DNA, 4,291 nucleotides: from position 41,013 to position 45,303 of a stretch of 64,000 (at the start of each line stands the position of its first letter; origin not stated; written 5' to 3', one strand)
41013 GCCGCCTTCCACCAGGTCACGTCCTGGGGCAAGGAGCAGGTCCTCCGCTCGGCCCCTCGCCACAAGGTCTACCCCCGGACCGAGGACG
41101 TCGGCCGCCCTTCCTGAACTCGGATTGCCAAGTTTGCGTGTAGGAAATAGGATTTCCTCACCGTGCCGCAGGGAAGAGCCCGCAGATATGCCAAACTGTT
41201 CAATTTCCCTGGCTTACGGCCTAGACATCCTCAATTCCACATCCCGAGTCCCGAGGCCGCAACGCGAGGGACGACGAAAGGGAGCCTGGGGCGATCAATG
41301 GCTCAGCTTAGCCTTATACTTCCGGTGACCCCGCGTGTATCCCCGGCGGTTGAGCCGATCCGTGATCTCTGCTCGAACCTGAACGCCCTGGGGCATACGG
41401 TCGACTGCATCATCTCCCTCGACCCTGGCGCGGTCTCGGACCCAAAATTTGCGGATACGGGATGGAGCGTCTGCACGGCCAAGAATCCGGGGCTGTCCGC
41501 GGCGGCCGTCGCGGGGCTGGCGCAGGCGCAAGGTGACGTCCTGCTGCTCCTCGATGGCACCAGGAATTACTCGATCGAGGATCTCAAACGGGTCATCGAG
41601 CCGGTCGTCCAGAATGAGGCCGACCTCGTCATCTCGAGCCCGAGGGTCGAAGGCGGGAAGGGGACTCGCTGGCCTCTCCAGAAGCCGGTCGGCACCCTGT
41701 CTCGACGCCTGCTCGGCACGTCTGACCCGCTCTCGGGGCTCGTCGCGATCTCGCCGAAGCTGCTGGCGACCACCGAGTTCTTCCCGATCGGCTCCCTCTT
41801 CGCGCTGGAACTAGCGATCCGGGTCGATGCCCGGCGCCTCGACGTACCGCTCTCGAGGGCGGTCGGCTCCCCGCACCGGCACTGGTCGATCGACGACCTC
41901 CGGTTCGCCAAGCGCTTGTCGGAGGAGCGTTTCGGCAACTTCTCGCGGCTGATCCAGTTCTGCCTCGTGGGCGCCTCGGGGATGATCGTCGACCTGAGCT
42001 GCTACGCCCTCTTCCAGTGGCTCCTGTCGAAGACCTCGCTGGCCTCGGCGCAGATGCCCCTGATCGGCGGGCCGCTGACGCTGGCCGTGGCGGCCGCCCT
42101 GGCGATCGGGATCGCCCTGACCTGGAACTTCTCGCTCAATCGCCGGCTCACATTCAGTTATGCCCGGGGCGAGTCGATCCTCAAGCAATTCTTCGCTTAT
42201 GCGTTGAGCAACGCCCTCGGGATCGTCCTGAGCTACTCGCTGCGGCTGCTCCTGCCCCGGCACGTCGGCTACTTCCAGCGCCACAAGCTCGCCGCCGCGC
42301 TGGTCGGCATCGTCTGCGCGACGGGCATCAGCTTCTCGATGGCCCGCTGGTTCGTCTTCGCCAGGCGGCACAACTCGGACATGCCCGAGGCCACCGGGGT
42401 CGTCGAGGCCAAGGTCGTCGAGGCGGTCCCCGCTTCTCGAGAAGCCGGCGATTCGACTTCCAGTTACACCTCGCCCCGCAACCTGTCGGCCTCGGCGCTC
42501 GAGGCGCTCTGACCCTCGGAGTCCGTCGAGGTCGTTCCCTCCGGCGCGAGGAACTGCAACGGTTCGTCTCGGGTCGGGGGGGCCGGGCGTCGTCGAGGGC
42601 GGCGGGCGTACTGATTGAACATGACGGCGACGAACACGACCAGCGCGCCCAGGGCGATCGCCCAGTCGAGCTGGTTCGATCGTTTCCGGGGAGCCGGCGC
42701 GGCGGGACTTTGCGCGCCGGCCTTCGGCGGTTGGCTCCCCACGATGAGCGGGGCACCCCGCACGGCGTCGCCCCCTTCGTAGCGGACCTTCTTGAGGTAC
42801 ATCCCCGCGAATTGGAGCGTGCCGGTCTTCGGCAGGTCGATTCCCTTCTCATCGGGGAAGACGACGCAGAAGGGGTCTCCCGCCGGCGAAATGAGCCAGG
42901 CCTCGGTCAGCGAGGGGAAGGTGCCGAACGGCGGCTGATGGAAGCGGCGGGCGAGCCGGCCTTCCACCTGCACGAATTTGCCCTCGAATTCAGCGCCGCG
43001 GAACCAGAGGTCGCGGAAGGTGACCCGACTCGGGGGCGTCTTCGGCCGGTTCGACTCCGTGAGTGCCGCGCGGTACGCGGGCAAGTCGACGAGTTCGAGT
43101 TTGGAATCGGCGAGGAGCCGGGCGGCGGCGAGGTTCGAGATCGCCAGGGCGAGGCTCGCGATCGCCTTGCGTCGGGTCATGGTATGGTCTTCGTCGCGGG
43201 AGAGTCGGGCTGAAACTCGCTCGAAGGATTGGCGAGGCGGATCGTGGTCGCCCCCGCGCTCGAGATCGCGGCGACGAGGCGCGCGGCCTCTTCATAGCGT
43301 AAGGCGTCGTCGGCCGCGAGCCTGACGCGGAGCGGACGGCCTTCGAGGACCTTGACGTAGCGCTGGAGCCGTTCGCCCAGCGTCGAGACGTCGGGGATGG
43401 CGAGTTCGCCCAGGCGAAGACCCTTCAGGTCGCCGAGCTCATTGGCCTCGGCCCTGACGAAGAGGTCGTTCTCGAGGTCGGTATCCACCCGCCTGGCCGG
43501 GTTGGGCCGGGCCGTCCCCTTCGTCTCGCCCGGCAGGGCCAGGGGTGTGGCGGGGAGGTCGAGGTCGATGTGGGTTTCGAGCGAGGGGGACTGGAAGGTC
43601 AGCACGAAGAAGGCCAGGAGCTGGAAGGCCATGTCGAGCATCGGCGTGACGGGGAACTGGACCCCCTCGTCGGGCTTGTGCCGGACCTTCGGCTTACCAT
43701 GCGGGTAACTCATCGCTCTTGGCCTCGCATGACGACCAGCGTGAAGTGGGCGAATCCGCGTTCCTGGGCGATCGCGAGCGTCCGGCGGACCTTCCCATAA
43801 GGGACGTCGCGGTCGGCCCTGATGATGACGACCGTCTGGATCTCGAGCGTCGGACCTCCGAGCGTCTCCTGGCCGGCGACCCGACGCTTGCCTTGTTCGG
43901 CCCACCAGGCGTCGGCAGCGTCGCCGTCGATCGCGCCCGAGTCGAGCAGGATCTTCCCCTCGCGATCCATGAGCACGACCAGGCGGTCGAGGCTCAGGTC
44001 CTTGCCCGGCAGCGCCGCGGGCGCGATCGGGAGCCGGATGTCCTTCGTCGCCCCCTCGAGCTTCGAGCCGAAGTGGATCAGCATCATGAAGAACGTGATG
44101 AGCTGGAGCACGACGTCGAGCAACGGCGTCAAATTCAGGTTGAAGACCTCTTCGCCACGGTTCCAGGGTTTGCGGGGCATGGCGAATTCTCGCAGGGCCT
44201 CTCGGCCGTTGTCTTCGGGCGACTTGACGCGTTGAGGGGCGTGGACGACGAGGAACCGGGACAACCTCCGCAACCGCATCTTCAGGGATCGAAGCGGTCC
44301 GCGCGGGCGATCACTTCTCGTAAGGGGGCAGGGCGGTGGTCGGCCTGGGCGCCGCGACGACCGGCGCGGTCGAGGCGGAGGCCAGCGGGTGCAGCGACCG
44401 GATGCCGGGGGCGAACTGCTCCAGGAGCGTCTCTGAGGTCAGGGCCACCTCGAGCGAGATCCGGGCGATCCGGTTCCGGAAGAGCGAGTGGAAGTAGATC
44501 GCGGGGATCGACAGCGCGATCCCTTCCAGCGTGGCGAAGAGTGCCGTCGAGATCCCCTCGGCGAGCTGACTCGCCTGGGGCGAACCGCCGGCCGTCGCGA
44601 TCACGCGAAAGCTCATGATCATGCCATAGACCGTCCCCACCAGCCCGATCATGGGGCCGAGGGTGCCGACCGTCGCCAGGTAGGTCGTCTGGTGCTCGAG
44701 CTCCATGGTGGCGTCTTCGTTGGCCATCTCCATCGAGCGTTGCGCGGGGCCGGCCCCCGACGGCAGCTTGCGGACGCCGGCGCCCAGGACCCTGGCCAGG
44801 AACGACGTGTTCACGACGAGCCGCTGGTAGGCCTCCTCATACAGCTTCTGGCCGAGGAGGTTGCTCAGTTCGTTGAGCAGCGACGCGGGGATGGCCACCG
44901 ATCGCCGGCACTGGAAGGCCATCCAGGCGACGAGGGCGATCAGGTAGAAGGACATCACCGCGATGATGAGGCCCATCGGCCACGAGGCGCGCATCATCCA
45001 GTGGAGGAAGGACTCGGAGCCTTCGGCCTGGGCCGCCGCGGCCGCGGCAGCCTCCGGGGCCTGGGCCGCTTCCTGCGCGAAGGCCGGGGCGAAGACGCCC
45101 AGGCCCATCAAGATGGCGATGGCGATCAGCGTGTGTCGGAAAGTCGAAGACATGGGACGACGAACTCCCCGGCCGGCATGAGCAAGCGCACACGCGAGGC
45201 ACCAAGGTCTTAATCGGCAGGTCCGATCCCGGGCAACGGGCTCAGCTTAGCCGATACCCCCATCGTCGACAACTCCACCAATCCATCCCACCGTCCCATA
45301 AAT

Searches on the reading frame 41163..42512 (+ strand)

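Call 50: search_protein_families(library=pfam, proteins=[window:41163-42512:+], max_evalue=0.0001)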
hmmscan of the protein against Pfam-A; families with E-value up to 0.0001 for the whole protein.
window:41163-42512:+ (449 aa): 2 families
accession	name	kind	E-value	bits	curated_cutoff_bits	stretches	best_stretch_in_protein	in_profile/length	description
PF04138.20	GtrA_DPMS_TM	-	6.8e-17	62.2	26.1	1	265-399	1-117/117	GtrA/DPMS, transmembrane domain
PF00535.33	Glycos_transf_2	-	6.2e-08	33.2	23.3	1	105-175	59-130/168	Glycosyl transferase family 2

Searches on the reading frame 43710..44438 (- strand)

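Call 50: search_protein_families(library=pfam, proteins=[window:43710-44438:-], max_evalue=0.0001)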
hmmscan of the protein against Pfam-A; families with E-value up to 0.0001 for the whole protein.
window:43710-44438:- (242 aa): 1 family
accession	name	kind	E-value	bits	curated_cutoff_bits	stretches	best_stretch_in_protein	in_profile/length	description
PF02472.21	ExbD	-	9.3e-15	55.3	25.4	1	96-236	3-125/128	Biopolymer transport protein ExbD/TolR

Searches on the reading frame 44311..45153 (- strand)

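Call 50: search_protein_families(library=pfam, proteins=[window:44311-45153:-], max_evalue=0.0001)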
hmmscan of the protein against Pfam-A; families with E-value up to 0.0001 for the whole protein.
window:44311-45153:- (280 aa): 1 family
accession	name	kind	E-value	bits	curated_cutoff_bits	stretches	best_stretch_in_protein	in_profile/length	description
PF01618.21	MotA_ExbB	-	2.1e-25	89.4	22.9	1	120-235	7-124/127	MotA/TolQ/ExbB proton channel family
